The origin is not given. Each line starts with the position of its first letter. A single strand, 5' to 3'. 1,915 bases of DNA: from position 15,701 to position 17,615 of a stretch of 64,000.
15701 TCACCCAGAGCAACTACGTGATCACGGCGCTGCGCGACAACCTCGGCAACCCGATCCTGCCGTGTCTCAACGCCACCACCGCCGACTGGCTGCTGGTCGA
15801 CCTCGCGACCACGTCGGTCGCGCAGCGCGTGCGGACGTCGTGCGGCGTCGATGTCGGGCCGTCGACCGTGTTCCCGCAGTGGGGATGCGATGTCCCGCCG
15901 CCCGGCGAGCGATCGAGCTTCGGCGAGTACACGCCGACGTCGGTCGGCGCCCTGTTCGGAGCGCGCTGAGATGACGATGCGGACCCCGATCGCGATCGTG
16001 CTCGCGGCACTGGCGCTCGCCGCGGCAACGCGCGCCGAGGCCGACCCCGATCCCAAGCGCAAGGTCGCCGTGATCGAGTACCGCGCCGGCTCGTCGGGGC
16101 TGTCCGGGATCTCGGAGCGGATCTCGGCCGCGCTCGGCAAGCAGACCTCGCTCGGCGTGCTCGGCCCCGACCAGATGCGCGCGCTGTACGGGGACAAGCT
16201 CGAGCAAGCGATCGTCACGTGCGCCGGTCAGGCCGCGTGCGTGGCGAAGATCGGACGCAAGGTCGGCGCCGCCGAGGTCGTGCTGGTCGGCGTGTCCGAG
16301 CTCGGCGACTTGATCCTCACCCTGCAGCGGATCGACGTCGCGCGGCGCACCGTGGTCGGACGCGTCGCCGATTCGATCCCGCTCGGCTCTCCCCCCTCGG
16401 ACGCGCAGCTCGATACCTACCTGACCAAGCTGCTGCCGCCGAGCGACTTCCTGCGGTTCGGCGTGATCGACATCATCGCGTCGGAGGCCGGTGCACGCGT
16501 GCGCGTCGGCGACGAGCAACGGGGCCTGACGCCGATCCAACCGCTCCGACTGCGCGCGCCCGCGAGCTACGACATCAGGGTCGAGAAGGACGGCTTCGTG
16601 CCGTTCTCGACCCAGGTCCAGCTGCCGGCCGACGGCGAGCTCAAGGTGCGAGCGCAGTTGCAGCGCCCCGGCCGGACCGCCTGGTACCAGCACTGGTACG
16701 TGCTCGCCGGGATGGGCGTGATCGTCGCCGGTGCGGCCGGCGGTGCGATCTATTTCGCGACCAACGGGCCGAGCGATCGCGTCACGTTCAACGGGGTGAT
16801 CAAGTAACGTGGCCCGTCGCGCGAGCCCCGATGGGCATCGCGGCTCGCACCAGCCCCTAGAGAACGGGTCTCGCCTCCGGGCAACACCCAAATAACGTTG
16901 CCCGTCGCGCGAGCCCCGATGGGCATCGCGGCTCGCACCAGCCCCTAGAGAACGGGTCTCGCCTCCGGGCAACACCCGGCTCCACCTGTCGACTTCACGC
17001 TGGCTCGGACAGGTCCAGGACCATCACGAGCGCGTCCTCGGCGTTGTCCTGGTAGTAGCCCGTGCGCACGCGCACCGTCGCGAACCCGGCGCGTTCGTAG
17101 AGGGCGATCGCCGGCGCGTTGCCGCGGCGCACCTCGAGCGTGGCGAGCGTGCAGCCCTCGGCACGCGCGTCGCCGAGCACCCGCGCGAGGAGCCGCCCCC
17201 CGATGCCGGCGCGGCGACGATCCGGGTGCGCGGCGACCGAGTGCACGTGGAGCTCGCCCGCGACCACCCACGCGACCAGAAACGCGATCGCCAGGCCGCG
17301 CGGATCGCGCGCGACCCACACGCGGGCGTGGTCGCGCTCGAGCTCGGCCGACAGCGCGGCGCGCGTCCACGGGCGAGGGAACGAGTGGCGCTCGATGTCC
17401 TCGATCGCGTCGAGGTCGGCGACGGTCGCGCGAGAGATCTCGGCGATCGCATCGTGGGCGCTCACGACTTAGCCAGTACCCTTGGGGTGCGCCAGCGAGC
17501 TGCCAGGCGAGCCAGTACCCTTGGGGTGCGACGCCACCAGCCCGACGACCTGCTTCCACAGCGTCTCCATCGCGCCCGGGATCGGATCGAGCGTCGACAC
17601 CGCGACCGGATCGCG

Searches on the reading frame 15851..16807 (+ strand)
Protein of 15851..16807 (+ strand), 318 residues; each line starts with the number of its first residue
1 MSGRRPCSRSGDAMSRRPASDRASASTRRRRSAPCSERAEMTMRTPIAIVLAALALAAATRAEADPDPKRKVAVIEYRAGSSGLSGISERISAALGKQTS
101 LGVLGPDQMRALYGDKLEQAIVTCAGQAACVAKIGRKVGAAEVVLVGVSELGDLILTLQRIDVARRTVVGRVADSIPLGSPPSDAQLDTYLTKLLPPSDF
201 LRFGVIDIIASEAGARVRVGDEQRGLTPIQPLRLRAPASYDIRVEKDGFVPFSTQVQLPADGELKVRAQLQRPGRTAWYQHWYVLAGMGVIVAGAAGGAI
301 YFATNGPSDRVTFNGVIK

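Call 55: search_protein_families(library=pfam, proteins=[window:15851-16807:+], max_evalue=0.0001)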
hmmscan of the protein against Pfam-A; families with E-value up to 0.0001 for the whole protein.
window:15851-16807:+ (318 aa): 1 family
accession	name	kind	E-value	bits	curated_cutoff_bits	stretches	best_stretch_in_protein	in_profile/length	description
PF08308.17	PEGA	-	4.3e-08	33.4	20.8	1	204-272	2-69/71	PEGA domain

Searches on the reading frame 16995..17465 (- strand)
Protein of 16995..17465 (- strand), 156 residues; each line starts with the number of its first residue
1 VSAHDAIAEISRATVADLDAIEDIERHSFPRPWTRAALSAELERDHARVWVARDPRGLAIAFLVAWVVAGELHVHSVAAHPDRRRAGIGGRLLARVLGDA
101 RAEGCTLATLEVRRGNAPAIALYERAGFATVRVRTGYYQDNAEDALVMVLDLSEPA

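Call 55: search_protein_families(library=pfam, proteins=[window:16995-17465:-], max_evalue=0.0001)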
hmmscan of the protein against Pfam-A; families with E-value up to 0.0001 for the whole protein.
window:16995-17465:- (156 aa): 6 families
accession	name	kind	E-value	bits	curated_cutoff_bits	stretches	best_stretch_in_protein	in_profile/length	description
PF00583.31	Acetyltransf_1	-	7.5e-18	65.3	20.7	1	19-128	2-116/116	Acetyltransferase (GNAT) family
PF13508.13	Acetyltransf_7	-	1.3e-12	48.4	27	1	46-129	2-83/84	Acetyltransferase (GNAT) domain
PF13480.13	Acetyltransf_6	-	4e-08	33.9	22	1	21-106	46-130/143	Acetyltransferase (GNAT) domain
PF08445.16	FR47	-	1.3e-06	28.7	22.1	1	63-131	12-80/86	FR47-like protein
PF13673.13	Acetyltransf_10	-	1.8e-06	28.4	23.6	1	33-132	17-111/128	Acetyltransferase (GNAT) domain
PF13527.13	Acetyltransf_9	-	2.8e-05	24.6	25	1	73-129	74-125/127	Acetyltransferase (GNAT) domain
